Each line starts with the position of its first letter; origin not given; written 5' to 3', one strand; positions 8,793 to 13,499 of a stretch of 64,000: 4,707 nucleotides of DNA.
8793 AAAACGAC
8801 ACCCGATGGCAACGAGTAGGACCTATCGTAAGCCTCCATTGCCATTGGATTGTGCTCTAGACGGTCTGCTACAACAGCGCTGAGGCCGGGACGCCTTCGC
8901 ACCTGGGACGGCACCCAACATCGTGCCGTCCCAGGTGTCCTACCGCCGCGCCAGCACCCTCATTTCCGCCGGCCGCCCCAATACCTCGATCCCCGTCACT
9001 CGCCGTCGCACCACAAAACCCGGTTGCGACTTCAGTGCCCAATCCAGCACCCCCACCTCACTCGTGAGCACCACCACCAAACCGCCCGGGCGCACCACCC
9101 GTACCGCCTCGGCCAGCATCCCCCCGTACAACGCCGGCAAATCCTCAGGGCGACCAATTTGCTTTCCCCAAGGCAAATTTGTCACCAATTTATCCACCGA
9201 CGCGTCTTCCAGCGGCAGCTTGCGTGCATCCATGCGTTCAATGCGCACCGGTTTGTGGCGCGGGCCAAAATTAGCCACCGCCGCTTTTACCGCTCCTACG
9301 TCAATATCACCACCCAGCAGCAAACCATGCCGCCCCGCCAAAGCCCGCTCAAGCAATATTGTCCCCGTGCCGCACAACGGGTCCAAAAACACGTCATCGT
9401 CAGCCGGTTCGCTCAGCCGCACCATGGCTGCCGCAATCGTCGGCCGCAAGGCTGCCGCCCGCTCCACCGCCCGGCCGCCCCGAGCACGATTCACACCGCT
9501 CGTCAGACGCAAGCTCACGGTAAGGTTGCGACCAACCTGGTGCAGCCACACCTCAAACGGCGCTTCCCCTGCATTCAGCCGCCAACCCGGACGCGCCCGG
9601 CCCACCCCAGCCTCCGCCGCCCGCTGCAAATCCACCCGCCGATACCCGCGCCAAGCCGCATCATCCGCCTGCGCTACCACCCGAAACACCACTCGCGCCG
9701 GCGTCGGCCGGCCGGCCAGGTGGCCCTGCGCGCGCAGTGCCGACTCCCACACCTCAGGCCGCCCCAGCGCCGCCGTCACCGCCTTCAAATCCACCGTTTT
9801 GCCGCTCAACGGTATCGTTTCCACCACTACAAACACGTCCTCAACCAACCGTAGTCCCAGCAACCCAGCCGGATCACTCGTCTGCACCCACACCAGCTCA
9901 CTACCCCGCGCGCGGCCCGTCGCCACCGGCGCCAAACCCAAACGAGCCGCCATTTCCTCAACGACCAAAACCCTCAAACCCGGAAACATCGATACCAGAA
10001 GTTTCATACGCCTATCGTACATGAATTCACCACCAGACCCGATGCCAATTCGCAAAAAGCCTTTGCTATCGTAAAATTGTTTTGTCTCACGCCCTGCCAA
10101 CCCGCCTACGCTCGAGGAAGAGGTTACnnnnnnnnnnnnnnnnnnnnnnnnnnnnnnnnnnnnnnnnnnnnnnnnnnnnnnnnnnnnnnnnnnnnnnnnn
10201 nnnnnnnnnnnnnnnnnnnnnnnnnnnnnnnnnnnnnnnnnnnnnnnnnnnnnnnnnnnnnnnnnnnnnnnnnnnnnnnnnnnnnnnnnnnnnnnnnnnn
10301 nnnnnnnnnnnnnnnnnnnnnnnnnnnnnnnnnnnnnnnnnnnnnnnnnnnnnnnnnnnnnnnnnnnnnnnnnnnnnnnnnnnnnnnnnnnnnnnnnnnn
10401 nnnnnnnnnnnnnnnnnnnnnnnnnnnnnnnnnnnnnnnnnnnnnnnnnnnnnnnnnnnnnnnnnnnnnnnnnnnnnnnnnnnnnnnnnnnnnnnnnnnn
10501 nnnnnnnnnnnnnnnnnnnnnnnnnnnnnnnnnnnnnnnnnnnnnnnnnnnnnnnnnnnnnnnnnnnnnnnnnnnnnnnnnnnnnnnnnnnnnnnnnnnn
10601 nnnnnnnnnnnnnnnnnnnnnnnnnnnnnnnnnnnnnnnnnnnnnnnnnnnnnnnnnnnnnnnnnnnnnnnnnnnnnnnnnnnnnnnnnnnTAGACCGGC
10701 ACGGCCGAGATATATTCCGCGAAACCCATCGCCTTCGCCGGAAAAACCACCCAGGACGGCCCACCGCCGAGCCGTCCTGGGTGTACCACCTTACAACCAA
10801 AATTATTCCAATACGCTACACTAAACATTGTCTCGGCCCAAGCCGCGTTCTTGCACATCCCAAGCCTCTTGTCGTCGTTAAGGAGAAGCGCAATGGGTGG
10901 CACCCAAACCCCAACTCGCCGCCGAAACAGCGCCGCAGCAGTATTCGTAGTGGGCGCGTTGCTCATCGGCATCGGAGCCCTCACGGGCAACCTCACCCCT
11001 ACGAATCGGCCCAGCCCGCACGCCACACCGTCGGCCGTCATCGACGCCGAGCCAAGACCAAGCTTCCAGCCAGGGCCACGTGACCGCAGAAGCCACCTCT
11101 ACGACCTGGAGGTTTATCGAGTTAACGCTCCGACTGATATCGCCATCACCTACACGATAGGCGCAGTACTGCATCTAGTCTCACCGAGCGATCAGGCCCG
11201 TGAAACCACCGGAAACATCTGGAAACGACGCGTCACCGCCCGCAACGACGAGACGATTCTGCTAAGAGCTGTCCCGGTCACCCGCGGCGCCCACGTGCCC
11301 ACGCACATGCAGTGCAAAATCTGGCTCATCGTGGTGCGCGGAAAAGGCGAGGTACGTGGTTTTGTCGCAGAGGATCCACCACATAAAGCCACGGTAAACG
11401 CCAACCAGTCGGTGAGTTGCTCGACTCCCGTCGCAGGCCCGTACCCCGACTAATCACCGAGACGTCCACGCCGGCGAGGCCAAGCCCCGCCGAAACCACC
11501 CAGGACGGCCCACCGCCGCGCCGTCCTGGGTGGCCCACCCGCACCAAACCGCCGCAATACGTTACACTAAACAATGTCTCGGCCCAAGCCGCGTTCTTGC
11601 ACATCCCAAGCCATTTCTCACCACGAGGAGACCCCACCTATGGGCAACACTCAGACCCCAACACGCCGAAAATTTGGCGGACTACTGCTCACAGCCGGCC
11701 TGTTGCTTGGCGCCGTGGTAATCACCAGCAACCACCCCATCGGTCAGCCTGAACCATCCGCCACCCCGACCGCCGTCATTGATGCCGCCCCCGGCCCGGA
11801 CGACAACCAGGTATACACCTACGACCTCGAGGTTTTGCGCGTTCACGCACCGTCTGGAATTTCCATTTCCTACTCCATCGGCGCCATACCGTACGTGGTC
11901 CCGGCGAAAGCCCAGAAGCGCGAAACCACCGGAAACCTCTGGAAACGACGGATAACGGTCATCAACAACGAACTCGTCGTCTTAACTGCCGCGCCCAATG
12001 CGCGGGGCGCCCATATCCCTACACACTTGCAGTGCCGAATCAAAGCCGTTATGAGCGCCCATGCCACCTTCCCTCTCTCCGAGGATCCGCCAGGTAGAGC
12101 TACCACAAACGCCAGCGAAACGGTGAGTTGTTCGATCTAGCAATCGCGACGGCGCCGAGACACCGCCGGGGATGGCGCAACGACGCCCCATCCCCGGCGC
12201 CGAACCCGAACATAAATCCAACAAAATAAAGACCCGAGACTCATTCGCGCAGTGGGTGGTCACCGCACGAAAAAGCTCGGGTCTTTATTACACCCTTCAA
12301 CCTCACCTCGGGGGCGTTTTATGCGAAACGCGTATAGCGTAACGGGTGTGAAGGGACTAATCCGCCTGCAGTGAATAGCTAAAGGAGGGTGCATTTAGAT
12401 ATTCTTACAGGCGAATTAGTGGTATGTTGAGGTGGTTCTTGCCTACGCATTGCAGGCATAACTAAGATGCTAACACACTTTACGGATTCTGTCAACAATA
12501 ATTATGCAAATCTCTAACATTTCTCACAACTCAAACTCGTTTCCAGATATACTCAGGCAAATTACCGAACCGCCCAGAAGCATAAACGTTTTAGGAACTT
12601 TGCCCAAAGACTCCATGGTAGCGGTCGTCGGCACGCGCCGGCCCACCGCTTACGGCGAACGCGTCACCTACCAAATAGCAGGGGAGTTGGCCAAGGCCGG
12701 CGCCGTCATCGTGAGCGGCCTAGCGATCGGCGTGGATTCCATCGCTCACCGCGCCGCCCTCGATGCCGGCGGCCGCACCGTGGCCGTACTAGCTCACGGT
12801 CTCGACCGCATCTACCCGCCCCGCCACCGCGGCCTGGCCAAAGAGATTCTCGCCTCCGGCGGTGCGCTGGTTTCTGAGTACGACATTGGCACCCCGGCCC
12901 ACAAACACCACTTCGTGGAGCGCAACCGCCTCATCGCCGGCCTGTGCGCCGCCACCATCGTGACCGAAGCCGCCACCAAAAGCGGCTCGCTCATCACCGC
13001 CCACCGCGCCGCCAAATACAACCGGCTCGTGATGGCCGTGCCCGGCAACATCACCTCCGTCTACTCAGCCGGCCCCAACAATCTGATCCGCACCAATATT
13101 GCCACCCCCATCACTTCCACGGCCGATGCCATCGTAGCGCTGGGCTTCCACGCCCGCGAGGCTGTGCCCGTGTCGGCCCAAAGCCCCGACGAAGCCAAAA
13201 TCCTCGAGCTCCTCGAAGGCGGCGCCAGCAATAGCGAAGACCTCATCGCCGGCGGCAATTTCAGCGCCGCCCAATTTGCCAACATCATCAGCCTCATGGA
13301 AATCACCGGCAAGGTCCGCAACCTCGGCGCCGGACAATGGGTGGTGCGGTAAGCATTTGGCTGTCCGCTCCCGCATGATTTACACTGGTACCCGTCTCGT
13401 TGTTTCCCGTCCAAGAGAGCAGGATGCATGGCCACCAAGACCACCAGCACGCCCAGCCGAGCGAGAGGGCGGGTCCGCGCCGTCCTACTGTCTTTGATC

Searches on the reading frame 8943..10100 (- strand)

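Call 73: search_protein_families(library=pfam, proteins=[window:8943-10100:-], max_evalue=0.001)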
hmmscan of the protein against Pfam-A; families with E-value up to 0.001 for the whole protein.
window:8943-10100:- (386 aa): 4 families
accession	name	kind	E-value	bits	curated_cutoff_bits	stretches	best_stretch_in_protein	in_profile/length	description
PF01170.24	UPF0020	-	8.1e-32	111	22.3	1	207-359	1-179/197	RMKL-like, methyltransferase domain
PF08241.18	Methyltransf_11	-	1.4e-07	32.4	21.2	1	240-344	2-95/95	Methyltransferase domain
PF13649.12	Methyltransf_25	-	2.4e-07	31.8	27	1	239-340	2-97/97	Methyltransferase domain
PF13847.12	Methyltransf_31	-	7.2e-05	22.9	27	1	235-347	4-112/145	Methyltransferase domain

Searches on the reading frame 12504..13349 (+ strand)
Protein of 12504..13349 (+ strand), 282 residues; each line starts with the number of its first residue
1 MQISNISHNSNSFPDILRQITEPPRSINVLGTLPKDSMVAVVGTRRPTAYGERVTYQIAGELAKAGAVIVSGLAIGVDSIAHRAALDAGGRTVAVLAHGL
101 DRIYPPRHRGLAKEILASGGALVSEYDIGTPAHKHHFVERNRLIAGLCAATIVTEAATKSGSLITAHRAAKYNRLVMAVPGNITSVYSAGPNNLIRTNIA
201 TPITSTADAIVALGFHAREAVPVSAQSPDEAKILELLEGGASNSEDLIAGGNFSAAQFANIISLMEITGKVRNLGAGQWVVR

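Call 73: search_protein_families(library=pfam, proteins=[window:12504-13349:+], max_evalue=0.001)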
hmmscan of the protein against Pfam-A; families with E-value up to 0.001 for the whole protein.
window:12504-13349:+ (282 aa): 2 families
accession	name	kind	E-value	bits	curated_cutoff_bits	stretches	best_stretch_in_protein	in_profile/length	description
PF02481.21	DNA_processg_A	-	4.6e-71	238.8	29.6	1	2-203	6-210/212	DNA recombination-mediator protein A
PF18306.6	LDcluster4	-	0.00016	21.8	26.3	1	38-98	3-64/151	SLOG cluster4 family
